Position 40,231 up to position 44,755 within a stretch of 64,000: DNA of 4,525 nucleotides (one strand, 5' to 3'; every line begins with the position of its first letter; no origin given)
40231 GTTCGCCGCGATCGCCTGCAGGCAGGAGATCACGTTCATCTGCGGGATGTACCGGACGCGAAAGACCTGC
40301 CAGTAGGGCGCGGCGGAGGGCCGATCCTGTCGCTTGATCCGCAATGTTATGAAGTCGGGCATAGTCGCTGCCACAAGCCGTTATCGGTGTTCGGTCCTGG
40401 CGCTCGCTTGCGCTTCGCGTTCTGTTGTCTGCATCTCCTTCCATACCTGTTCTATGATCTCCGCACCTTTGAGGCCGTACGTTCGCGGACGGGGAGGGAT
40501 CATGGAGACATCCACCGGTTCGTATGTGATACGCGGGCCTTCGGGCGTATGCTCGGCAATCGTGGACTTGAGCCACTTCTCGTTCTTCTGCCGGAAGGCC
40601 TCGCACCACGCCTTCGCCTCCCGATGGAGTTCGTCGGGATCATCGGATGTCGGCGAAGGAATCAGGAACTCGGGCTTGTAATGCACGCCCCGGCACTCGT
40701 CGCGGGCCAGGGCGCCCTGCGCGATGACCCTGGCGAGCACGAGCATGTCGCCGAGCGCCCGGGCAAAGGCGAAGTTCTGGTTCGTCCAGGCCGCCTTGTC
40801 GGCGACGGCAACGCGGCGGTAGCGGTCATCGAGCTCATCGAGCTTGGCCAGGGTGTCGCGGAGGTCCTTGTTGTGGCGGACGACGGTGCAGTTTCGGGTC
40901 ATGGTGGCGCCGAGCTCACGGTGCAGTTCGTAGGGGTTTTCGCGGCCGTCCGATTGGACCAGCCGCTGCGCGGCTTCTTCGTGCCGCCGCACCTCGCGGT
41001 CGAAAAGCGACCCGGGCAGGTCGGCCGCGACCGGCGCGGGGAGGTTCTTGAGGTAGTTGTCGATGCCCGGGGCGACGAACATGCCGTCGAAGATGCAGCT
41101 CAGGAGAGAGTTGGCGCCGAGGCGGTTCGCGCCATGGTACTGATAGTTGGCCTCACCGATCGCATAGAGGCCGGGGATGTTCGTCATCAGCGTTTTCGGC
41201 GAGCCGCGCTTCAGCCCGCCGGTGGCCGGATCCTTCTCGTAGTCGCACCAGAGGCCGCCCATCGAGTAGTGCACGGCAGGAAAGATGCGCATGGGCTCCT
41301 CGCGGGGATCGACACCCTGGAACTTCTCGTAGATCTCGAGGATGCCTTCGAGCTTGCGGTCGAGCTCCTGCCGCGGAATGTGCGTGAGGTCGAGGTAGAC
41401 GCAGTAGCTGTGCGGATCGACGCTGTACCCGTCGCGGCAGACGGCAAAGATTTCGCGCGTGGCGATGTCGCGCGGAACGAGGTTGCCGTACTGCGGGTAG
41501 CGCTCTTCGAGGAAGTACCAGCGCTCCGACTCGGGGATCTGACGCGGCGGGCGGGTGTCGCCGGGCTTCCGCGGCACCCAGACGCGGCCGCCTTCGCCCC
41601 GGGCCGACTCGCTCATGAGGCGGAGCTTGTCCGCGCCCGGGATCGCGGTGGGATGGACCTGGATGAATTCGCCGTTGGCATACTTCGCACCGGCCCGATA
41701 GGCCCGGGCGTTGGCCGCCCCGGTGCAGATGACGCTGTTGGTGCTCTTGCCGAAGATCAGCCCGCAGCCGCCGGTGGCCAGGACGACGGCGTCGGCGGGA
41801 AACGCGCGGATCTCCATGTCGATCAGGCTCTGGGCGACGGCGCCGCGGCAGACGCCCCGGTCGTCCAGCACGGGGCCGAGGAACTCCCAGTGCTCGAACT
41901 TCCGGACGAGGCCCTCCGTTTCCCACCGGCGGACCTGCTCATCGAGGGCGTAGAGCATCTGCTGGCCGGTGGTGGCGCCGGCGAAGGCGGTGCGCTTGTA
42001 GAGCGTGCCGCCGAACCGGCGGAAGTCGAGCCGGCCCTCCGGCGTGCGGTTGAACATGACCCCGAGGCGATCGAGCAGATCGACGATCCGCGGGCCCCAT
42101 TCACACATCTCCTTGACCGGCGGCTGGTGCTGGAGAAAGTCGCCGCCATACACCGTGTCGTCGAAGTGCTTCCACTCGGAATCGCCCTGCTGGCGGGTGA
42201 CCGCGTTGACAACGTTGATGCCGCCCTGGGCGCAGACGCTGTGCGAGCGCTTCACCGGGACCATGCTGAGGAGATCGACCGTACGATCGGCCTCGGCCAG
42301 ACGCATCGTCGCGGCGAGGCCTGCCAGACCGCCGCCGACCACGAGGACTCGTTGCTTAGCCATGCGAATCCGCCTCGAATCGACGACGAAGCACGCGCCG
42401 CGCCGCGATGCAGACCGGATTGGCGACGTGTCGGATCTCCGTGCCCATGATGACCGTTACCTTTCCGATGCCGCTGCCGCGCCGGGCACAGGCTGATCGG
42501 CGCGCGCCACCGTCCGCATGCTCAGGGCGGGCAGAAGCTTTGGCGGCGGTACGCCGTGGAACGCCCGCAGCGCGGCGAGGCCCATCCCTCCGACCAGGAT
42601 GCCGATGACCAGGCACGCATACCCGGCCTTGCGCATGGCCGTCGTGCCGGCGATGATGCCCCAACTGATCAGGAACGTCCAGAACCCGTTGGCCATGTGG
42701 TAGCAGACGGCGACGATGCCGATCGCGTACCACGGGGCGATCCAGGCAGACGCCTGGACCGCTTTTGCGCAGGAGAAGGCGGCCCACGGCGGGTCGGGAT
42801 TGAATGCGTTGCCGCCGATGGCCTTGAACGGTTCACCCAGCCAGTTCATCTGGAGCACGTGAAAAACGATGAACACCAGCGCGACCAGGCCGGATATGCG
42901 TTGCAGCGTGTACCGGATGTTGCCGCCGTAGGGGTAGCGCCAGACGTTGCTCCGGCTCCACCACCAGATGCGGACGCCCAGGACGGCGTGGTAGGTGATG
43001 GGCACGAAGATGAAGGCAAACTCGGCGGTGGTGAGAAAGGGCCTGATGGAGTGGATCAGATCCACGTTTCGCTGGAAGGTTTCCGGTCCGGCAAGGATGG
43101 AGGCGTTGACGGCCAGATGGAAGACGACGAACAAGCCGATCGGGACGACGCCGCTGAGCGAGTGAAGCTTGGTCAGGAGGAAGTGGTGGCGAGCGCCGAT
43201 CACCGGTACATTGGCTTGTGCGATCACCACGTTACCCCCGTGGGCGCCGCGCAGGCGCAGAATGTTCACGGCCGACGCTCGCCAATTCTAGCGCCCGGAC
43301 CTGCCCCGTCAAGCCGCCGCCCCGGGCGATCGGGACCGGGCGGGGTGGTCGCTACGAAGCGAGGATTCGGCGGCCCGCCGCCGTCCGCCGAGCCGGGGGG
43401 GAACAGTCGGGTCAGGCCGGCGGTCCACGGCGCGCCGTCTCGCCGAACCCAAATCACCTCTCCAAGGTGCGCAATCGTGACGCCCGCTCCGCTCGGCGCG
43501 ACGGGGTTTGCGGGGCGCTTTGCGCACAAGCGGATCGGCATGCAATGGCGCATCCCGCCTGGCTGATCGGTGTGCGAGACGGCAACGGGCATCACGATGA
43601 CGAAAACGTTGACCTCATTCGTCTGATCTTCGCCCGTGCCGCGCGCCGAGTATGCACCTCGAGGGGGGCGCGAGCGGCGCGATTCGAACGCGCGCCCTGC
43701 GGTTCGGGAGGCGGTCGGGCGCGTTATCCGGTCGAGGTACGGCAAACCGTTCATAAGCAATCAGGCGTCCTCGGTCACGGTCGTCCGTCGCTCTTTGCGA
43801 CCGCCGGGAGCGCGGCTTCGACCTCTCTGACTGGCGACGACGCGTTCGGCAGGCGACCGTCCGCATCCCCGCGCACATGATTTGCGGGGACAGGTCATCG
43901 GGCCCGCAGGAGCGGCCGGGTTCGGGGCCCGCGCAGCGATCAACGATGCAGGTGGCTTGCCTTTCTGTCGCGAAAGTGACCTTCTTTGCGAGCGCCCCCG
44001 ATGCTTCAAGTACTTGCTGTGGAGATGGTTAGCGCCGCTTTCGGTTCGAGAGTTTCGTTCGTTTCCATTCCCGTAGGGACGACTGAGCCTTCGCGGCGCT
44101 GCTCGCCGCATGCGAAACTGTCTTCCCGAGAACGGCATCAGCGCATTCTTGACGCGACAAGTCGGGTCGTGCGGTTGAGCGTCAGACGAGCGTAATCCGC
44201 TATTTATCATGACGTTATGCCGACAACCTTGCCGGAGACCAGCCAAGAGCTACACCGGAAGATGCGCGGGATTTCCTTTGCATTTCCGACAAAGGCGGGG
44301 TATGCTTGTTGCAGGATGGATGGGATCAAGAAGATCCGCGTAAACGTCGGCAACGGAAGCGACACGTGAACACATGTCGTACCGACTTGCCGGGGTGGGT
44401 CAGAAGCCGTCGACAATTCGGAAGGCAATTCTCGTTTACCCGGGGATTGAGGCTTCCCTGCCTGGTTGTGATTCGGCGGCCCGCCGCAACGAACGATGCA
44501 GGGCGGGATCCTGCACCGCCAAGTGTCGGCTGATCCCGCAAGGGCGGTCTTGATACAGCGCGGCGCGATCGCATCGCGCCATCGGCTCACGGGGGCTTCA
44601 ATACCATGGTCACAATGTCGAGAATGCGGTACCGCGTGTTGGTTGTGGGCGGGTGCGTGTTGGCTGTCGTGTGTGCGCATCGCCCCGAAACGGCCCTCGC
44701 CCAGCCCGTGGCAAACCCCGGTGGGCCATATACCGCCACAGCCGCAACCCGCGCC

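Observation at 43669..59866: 36-nt direct repeat of the tRNA-Arg(CCT) 3' half brackets a 16.2-kb integrase-less island whose cargo is one 14-kb gene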

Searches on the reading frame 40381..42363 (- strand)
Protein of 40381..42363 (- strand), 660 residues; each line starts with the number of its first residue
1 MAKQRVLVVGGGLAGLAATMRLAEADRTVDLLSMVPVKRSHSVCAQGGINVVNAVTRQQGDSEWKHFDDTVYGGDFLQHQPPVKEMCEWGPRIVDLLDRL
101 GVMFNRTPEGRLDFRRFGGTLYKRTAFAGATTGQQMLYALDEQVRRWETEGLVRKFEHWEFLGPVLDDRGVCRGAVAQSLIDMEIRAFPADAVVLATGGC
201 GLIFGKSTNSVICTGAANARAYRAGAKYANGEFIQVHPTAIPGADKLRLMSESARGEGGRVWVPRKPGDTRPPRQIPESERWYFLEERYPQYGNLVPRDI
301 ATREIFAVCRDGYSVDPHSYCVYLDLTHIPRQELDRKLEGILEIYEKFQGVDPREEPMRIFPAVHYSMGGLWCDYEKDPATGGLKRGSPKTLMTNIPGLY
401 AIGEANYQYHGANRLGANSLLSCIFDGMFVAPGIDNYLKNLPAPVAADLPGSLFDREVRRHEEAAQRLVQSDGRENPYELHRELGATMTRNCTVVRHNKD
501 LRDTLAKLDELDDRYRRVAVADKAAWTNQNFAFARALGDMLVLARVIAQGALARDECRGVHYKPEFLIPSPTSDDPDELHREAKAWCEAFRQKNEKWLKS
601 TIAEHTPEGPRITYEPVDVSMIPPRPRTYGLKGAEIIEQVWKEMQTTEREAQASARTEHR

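Call 7: search_protein_families(library=pfam, proteins=[window:40381-42363:-], max_evalue=0.01)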
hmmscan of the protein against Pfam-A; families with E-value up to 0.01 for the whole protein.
window:40381-42363:- (660 aa): 5 families
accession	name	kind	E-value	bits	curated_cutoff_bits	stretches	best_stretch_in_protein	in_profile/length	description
PF00890.30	FAD_binding_2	-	1.1e-81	275.6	20.4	1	6-420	2-414/414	FAD binding domain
PF02910.25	Succ_DH_flav_C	-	1.8e-31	109.2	20.8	1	481-629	1-130/130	Fumarate reductase flavoprotein C-term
PF03486.20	HI0933_like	-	4.3e-05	23.5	50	1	5-55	2-54/244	HI0933-like protein Rossmann domain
PF07992.20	Pyr_redox_2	-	0.00019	21.4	26.1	1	5-58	2-49/291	Pyridine nucleotide-disulphide oxidoreductase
PF13450.12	NAD_binding_8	-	0.0019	18.9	21.9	1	8-32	1-25/68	NAD(P)-binding Rossmann-like domain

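Call 15: find_encoding_contigs(protein=window:40381-42363:-, flank=10000, max_places=10)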
Protein window:40381-42363:- (660 aa): no gene with exactly this product is on record in the collection.

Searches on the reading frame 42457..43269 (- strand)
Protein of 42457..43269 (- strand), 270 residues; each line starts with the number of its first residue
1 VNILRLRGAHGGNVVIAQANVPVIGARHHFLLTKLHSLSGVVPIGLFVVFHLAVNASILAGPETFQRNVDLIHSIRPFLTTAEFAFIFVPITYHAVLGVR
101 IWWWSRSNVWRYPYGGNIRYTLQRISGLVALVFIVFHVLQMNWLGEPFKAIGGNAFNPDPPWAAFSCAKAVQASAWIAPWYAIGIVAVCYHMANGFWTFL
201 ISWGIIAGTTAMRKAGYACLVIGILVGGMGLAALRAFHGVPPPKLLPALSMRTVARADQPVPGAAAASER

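Call 7: search_protein_families(library=pfam, proteins=[window:42457-43269:-], max_evalue=0.01)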
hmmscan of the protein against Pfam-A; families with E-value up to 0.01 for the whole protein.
window:42457-43269:- (270 aa): 1 family
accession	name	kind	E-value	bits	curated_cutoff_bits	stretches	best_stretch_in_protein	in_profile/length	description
PF01127.27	Sdh_cyt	-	2.1e-08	34.7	25.8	2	35-104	25-93/122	Succinate dehydrogenase/Fumarate reductase transmembrane subunit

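Call 8: find_related_loci(query=window:42457-43269:-, collection=genome_contigs, flank=10000)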
Query window:42457-43269:- (270 aa) in genome_contigs; peptide patterns used: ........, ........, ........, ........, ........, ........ (x = any residue, [..] = any of these).
82 stretches matched a pattern; 1 encode a relative of the query (tblastn E <= 1e-3); 1 distinct loci.
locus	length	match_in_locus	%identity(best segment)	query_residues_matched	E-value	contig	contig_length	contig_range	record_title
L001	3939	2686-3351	39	10-238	2e-45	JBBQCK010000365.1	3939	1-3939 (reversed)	MAG: Tepidisphaerales bacterium isolate Co_metawrap_1257 Cmw_1257_k141_429872_length_3939_cov_7.0000, whole genome shotg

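Call 26: find_homologous_proteins(query=window:42457-43269:-, max_evalue=1e-20)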
Query window:42457-43269:- (270 aa): 200 proteins with E <= 1e-20 among 3287 candidates; the best 120 are listed.
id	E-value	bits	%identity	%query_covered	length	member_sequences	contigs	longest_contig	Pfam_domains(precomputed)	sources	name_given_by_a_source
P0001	6.1e-178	608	100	100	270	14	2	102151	PF01127.28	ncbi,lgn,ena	-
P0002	5.6e-117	408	76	86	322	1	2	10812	PF01127.28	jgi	jgi:succinate dehydrogenase / fumarate reductase cytochrome b subunit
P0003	8.9e-108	378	65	94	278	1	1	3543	PF01127.28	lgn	-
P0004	4.1e-76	274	60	79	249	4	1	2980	PF01127.28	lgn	-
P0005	5.8e-76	274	59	84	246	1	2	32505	PF01127.28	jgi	jgi:succinate dehydrogenase / fumarate reductase cytochrome b subunit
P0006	1.2e-64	237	52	71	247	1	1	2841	PF01127.28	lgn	-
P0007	4.8e-62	228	53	77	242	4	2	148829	PF01127.28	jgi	jgi:succinate dehydrogenase / fumarate reductase cytochrome b subunit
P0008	3.6e-61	225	49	87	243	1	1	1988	PF01127.28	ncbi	-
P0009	4.0e-61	225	49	86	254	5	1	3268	PF01127.28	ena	-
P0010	1.8e-60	223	51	78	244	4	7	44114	PF01127.28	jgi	jgi:succinate dehydrogenase / fumarate reductase cytochrome b subunit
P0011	5.1e-60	221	51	79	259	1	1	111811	PF01127.28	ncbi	-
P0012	7.3e-60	221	50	78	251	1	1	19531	PF01127.28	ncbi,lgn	-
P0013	7.8e-60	221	46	86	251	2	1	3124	PF01127.28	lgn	-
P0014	1.4e-59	220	48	87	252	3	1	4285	PF01127.28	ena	-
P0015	1.7e-59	220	47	81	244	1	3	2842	PF01127.28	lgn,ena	-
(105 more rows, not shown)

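Call 27: find_encoding_contigs(protein=P0001, flank=10000, max_places=10)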
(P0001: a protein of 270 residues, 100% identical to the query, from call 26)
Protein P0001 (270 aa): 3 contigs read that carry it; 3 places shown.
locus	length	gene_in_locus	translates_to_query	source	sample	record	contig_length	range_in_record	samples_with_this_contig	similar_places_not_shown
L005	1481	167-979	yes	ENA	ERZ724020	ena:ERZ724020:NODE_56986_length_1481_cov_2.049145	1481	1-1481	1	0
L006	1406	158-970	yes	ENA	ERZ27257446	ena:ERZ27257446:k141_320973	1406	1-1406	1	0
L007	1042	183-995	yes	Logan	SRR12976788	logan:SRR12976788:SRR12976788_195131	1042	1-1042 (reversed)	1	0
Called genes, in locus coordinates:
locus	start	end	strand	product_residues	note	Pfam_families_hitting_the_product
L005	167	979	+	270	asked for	PF01127:Sdh_cyt (faint)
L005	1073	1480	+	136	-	?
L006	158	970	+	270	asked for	PF01127:Sdh_cyt (faint)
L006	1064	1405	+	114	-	?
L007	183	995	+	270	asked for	PF01127:Sdh_cyt (faint)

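Call 28: find_encoding_contigs(protein=P0002, flank=10000, max_places=10)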
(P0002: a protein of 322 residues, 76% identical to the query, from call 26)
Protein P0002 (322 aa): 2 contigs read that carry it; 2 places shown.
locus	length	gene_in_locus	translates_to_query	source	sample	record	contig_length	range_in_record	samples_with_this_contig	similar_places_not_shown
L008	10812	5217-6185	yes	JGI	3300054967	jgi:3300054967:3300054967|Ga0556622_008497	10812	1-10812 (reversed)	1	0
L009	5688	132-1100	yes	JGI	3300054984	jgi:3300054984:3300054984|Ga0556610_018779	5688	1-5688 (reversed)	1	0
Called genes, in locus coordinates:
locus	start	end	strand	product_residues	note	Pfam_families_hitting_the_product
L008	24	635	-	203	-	-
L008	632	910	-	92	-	-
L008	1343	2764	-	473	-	PF00005:ABC_tran (faint), PF13191:AAA_16 (weak)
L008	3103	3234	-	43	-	-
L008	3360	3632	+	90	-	-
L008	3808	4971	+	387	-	PF00155:Aminotran_1_2 (weak), PF00266:Aminotran_5, PF01212:Beta_elim_lyase, PF01041:DegT_DnrJ_EryC1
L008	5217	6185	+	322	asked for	PF01127:Sdh_cyt (faint)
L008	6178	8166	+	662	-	PF00890:FAD_binding_2, PF02910:Succ_DH_flav_C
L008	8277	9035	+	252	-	PF13085:Fer2_3, PF13183:Fer4_8 (weak)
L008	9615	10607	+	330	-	PF07238:PilZ (faint)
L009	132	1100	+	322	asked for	PF01127:Sdh_cyt (faint)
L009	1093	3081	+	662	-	PF00890:FAD_binding_2, PF02910:Succ_DH_flav_C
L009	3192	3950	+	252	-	PF13085:Fer2_3, PF13183:Fer4_8 (weak)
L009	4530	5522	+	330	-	PF07238:PilZ (faint)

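Call 46: find_encoding_contigs(protein=P0125, flank=10000, max_places=6)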
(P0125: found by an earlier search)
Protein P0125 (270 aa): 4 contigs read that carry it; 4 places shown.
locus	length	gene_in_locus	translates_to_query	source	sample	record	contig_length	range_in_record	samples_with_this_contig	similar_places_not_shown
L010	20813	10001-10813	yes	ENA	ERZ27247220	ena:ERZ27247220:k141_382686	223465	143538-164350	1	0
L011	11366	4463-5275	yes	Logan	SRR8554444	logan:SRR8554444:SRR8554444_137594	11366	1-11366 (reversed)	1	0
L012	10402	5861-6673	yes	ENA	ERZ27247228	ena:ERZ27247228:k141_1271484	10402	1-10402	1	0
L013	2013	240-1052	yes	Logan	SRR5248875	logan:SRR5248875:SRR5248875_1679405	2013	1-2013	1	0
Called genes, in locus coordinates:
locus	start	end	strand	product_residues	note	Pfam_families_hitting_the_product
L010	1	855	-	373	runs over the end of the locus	PF01208:URO-D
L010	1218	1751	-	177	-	PF08212:Lipocalin_2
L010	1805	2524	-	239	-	-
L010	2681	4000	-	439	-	PF02469:Fasciclin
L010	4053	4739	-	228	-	PF14344:DUF4397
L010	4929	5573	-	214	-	PF01227:GTP_cyclohydroI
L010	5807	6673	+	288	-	PF12728:HTH_17, PF02607:B12-binding_2, PF02310:B12-binding (weak)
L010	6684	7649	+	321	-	PF07228:SpoIIE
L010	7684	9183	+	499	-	PF01073:3Beta_HSD (weak), PF01370:Epimerase, PF05368:NmrA, PF16363:GDP_Man_Dehyd (faint), PF13460:NAD_binding_10, PF11066:DUF2867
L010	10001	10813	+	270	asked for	PF01127:Sdh_cyt (faint)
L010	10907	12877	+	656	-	PF00890:FAD_binding_2, PF02910:Succ_DH_flav_C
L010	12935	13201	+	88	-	PF13366:PDDEXK_3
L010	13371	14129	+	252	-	PF13085:Fer2_3, PF13183:Fer4_8 (weak)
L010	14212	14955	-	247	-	PF13489:Methyltransf_23, PF08241:Methyltransf_11, PF08242:Methyltransf_12, PF13649:Methyltransf_25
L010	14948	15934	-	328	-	PF00535:Glycos_transf_2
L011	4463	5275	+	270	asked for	PF01127:Sdh_cyt (faint)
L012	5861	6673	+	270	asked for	PF01127:Sdh_cyt (faint)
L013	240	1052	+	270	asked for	PF01127:Sdh_cyt (faint)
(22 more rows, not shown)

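Call 50: find_encoding_contigs(protein=P0132, flank=10000, max_places=6)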
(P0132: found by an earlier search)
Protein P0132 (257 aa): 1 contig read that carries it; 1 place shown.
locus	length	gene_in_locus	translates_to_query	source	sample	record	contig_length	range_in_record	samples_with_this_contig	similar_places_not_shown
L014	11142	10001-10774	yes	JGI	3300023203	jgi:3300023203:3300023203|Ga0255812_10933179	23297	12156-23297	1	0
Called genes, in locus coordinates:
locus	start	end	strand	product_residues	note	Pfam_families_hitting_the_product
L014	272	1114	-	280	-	PF04951:Peptidase_M55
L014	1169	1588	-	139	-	PF02566:OsmC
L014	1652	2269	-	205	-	PF01209:Ubie_methyltran, PF13489:Methyltransf_23, PF07021:MetW (weak), PF13847:Methyltransf_31, PF08241:Methyltransf_11, PF08242:Methyltransf_12, PF13649:Methyltransf_25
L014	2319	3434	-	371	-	PF01208:URO-D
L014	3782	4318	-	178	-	PF08212:Lipocalin_2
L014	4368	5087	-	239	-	-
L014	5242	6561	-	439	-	PF02469:Fasciclin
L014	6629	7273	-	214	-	PF01227:GTP_cyclohydroI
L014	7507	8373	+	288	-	PF12728:HTH_17, PF02607:B12-binding_2, PF02310:B12-binding (weak)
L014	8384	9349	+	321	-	PF07228:SpoIIE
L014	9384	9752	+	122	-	PF05368:NmrA, PF01370:Epimerase (weak), PF13460:NAD_binding_10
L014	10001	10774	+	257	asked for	PF01127:Sdh_cyt (faint)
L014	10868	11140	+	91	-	?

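Call 51: find_encoding_contigs(protein=P0137, flank=10000, max_places=6)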
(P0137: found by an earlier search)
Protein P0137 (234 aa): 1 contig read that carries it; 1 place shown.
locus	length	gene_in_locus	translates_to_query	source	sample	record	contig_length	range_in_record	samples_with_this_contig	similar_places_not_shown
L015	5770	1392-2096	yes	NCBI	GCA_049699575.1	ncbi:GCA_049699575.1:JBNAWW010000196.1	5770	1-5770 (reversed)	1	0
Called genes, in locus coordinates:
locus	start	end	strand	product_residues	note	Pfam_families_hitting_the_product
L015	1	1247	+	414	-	?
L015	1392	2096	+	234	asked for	-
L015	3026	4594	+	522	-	PF00404:Dockerin_1 (weak)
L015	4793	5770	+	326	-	PF01966:HD, PF13487:HD_5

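Call 54: find_encoding_contigs(protein=P0122, flank=10000, max_places=6)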
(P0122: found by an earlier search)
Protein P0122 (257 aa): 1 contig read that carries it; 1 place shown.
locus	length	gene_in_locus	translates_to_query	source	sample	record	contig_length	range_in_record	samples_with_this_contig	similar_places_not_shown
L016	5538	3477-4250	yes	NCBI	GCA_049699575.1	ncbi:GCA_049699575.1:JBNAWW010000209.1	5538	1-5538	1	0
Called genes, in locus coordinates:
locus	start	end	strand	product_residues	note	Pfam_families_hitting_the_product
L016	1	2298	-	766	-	PF18911:PKD_4 (faint)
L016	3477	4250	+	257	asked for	PF01127:Sdh_cyt (faint)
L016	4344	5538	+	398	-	PF00890:FAD_binding_2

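Call 79: find_encoding_contigs(protein=P0138, flank=10000, max_places=6)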
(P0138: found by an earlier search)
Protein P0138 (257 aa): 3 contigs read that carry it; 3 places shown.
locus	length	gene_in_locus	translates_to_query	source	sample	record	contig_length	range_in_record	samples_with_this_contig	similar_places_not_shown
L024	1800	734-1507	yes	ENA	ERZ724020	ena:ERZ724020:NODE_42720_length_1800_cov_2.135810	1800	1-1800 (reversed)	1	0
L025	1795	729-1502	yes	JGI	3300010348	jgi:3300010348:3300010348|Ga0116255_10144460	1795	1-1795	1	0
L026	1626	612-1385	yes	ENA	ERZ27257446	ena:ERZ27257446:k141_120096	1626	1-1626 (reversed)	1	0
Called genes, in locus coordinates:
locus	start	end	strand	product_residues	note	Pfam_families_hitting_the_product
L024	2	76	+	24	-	?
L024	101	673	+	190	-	-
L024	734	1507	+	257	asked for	-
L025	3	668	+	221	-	?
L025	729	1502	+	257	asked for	-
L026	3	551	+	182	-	?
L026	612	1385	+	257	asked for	-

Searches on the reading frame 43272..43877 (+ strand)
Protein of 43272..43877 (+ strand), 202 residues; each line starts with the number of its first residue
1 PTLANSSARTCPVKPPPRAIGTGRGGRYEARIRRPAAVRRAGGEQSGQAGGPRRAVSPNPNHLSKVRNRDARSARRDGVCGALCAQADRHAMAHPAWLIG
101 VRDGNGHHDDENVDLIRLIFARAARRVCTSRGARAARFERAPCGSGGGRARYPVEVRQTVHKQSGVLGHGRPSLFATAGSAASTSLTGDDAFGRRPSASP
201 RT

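Call 37: search_protein_families(library=pfam, proteins=[window:43272-43877:+], max_evalue=10)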
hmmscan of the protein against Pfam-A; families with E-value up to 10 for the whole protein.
window:43272-43877:+ (202 aa): 0 families

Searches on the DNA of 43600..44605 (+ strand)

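Call 85: search_dna_similar(query=window:43600-44605:+, collection=plasmids, mode=distant, max_evalue=0.01, max_rows=10)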
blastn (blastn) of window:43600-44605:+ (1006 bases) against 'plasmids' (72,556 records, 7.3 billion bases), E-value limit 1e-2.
No match.

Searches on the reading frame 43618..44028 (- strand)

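Call 37: search_protein_families(library=pfam, proteins=[window:43618-44028:-], max_evalue=10)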
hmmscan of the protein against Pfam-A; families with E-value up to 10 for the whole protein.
window:43618-44028:- (137 aa): 1 family
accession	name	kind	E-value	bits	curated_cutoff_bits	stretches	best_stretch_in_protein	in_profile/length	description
PF12316.13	Dsh_C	-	0.098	13.5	22.3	1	61-124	119-178/199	Segment polarity protein dishevelled (Dsh) C terminal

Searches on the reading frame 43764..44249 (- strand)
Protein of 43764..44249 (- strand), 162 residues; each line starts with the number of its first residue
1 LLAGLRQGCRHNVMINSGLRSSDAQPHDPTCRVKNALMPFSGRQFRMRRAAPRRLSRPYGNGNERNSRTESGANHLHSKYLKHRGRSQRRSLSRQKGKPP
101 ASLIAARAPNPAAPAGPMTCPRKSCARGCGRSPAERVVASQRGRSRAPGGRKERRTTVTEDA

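Call 37: search_protein_families(library=pfam, proteins=[window:43764-44249:-], max_evalue=10)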
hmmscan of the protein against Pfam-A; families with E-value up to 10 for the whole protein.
window:43764-44249:- (162 aa): 0 families
